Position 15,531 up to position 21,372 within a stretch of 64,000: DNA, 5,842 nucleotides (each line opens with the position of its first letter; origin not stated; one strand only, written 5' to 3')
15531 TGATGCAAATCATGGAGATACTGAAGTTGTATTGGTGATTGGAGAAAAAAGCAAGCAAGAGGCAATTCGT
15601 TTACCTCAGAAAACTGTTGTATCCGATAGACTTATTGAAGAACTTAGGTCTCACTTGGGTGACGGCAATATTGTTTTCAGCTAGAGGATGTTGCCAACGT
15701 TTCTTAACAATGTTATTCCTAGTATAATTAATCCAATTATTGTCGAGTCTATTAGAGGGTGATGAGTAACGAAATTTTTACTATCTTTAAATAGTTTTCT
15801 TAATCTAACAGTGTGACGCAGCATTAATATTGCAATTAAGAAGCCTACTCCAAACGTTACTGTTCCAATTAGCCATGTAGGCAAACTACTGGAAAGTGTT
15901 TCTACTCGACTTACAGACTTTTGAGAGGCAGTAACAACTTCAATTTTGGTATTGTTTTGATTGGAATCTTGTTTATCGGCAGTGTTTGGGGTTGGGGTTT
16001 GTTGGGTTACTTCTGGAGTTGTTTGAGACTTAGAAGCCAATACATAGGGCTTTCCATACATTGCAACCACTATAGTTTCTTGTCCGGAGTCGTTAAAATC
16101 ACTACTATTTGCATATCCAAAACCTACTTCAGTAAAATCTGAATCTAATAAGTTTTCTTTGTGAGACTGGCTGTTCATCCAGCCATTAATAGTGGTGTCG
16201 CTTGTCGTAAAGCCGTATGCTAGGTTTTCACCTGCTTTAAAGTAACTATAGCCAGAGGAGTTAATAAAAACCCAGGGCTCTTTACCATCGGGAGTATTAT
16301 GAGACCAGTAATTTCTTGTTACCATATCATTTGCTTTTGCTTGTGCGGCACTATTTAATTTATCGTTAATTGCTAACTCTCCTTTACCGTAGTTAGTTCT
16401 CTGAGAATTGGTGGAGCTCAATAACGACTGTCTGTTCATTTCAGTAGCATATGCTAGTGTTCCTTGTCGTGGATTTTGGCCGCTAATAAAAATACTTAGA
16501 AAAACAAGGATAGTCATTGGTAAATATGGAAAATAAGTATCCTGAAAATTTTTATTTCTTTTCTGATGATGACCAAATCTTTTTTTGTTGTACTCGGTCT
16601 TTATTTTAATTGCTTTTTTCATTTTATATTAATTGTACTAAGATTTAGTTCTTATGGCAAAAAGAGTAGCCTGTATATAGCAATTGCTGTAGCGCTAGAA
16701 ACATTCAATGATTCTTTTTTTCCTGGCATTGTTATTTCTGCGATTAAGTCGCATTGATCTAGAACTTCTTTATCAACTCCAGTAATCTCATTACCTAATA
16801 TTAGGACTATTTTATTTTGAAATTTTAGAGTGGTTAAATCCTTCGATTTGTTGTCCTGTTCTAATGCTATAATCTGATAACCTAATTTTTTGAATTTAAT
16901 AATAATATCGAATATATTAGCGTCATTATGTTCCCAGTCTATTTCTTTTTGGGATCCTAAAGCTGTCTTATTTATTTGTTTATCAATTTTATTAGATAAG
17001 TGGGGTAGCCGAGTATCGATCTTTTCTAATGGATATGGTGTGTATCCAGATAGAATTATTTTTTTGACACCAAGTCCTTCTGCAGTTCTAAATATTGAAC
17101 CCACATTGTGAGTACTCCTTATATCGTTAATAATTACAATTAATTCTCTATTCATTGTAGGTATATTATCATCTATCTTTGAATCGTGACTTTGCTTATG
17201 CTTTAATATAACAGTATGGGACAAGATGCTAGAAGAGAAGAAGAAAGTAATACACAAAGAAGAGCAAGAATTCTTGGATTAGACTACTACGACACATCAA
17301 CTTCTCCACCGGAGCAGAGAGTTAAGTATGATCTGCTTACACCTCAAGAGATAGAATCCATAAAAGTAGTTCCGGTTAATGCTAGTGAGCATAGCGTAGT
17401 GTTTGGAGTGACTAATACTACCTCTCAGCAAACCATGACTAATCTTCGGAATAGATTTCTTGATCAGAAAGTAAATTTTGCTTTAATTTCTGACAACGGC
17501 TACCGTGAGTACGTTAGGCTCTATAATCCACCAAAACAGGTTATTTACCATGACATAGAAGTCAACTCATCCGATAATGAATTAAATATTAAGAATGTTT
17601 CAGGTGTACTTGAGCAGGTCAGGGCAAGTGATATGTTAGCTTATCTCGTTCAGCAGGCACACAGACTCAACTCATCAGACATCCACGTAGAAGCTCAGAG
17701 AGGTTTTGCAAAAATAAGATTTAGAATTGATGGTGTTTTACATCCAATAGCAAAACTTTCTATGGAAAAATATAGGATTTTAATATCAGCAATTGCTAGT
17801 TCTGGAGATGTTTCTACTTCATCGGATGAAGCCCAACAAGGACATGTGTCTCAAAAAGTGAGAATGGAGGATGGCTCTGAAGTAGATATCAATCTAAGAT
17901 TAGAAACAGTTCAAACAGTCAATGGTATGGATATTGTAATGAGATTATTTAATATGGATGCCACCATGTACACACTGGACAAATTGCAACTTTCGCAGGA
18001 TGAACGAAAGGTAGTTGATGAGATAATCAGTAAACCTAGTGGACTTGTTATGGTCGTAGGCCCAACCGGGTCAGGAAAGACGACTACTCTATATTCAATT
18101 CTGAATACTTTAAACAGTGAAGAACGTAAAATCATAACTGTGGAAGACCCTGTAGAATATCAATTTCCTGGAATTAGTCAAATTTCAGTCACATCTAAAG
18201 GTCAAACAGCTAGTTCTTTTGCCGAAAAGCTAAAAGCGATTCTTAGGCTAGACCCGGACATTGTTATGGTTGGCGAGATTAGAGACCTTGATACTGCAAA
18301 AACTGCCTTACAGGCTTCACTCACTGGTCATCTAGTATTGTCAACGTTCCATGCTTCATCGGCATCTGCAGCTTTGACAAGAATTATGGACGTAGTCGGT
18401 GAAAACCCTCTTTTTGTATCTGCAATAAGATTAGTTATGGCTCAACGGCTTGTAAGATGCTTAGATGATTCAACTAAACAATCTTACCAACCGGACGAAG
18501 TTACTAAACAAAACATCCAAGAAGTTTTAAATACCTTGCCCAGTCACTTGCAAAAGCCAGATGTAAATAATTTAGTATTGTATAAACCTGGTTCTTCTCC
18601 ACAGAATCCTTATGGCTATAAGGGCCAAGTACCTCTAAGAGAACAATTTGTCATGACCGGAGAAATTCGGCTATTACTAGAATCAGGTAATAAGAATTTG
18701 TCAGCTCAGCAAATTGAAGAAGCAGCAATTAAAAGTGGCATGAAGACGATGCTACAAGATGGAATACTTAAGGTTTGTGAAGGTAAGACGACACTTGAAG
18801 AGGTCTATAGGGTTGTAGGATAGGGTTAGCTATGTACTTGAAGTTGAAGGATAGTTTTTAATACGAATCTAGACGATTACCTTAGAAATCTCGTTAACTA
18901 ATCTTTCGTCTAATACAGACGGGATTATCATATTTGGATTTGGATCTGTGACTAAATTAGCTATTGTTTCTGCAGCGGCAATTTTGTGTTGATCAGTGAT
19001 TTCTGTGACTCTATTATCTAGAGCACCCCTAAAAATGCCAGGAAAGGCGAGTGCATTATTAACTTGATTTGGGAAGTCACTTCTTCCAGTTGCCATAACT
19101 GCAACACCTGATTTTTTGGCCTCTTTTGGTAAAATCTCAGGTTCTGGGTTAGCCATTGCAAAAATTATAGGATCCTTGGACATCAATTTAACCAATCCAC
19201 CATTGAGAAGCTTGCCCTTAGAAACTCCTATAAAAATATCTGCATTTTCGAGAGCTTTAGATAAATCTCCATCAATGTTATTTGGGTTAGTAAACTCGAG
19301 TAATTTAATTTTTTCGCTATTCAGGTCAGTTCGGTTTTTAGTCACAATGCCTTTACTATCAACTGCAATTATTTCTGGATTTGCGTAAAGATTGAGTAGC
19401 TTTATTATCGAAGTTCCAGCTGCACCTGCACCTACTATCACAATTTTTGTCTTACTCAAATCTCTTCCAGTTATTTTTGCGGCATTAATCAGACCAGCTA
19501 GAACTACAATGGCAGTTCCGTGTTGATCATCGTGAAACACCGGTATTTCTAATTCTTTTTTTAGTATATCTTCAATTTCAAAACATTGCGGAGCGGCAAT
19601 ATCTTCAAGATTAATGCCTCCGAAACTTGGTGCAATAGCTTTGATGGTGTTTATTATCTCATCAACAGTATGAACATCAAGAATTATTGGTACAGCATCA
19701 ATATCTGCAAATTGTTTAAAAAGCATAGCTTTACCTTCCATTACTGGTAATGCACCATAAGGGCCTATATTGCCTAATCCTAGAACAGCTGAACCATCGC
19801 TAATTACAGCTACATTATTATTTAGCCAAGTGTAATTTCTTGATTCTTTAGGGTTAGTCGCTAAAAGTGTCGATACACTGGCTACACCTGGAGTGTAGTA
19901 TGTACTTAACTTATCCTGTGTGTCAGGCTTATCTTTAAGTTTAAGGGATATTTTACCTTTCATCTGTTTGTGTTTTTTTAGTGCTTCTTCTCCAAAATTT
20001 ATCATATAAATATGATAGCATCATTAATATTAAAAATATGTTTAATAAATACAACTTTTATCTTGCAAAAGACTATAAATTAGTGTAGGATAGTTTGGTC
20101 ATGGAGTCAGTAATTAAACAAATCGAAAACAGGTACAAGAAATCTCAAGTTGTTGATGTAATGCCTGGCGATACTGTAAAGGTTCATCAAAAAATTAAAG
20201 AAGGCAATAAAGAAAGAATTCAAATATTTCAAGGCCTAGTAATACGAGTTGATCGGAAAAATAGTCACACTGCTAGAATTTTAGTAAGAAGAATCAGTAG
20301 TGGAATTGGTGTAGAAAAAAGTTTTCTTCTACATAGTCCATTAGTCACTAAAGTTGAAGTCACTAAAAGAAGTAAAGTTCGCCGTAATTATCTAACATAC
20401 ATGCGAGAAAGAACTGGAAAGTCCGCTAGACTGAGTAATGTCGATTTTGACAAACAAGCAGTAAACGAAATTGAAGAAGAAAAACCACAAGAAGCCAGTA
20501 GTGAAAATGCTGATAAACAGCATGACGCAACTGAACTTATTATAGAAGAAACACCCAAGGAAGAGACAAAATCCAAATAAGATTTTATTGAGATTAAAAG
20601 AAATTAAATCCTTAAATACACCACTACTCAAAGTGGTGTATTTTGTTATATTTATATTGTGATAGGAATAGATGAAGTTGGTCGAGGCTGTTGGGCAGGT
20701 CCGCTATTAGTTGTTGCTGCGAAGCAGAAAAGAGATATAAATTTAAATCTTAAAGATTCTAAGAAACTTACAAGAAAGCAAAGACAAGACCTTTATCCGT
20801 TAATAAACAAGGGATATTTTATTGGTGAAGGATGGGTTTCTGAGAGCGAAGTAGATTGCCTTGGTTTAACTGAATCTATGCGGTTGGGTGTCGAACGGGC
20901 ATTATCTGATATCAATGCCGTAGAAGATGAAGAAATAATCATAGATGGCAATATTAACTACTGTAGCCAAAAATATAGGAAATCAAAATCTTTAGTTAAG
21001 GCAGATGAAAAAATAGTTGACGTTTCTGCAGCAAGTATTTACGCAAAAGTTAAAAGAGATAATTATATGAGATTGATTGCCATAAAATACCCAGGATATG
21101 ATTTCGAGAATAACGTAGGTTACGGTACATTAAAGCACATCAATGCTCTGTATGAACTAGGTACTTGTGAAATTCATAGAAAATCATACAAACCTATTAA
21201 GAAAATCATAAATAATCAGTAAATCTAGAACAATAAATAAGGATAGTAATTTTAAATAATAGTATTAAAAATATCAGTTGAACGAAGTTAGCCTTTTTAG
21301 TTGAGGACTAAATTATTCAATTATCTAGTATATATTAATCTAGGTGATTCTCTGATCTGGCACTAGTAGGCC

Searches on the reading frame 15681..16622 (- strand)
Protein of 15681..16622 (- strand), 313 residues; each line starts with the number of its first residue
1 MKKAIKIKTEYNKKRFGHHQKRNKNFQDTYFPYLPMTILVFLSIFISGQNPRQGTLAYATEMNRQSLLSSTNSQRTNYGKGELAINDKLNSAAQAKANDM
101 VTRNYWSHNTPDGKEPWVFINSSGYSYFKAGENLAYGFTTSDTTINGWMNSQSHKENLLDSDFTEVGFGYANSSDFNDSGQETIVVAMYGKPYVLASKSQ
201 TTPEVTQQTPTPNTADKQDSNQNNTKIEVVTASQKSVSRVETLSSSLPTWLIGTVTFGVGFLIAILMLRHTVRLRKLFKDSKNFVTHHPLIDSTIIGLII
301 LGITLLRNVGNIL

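Call 13: search_protein_families(library=pfam, max_evalue=1e-8, proteins=[window:15681-16622:-])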
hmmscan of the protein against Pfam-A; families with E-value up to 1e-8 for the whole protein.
window:15681-16622:- (313 aa): 1 family
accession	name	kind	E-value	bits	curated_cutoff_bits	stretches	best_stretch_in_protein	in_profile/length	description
PF00188.32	CAP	-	2.5e-19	70.7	21.1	1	69-188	2-116/117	Cysteine-rich secretory protein family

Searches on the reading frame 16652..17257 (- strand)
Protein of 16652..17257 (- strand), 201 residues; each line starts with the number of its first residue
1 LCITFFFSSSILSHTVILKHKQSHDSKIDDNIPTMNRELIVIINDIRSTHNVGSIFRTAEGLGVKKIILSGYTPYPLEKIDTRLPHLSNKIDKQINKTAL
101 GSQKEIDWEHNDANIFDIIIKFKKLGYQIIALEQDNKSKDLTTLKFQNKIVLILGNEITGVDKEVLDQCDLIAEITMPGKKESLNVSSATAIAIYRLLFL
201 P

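Call 13: search_protein_families(library=pfam, max_evalue=1e-8, proteins=[window:16652-17257:-])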
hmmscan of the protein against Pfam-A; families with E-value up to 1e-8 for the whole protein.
window:16652-17257:- (201 aa): 1 family
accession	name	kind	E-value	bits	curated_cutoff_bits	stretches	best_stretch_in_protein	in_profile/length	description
PF00588.24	SpoU_methylase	-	3.4e-31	108.7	29.7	1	39-195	2-142/142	SpoU rRNA Methylase family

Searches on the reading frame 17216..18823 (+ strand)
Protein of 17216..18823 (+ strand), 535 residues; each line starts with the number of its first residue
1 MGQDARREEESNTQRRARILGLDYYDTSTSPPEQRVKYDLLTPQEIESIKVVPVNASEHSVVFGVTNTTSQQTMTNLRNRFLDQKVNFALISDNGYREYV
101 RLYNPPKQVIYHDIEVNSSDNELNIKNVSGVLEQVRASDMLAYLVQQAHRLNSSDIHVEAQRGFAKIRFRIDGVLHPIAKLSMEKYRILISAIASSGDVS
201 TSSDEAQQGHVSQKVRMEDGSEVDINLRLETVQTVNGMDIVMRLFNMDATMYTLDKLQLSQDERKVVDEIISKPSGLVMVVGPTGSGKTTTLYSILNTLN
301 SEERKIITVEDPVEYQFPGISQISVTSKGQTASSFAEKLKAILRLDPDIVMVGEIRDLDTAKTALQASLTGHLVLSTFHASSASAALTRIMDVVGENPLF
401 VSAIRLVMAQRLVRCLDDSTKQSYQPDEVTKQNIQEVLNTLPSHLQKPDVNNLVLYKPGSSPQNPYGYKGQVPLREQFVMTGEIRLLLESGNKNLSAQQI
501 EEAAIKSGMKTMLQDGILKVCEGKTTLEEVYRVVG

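Call 13: search_protein_families(library=pfam, max_evalue=1e-8, proteins=[window:17216-18823:+])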
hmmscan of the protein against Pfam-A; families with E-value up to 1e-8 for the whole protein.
window:17216-18823:+ (535 aa): 1 family
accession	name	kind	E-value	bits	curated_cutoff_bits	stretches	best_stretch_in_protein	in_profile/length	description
PF00437.27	T2SSE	-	1.6e-88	297.3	24.9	1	141-532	12-370/370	Type II/IV secretion system protein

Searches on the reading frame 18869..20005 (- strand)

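Call 13: search_protein_families(library=pfam, max_evalue=1e-8, proteins=[window:18869-20005:-])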
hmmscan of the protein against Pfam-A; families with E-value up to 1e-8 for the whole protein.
window:18869-20005:- (378 aa): 2 families
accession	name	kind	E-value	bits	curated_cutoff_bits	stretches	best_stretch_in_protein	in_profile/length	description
PF00390.24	malic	-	1.2e-27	97.4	23.1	1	29-147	16-180/182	Malic enzyme, N-terminal domain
PF03949.21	Malic_M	-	5.5e-25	88.6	23.5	1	163-366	3-241/258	Malic enzyme, NAD binding domain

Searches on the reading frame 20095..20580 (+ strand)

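Call 13: search_protein_families(library=pfam, max_evalue=1e-8, proteins=[window:20095-20580:+])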
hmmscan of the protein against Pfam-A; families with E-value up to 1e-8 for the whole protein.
window:20095-20580:+ (161 aa): 1 family
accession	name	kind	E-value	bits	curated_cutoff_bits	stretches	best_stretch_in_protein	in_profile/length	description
PF01245.26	Ribosomal_L19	-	8.5e-36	122.7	22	1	6-114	2-109/111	Ribosomal protein L19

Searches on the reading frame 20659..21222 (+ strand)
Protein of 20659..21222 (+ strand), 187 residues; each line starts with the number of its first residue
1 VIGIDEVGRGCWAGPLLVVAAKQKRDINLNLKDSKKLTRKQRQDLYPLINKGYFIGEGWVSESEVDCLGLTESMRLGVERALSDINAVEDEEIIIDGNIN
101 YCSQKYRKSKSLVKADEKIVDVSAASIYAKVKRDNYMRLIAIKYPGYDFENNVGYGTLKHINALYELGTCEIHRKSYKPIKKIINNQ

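Call 13: search_protein_families(library=pfam, max_evalue=1e-8, proteins=[window:20659-21222:+])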
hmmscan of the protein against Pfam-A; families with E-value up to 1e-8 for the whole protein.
window:20659-21222:+ (187 aa): 1 family
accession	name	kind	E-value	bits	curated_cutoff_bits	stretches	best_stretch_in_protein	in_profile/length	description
PF01351.25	RNase_HII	-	4.5e-33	115.3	25.8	1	2-179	1-198/199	Ribonuclease HII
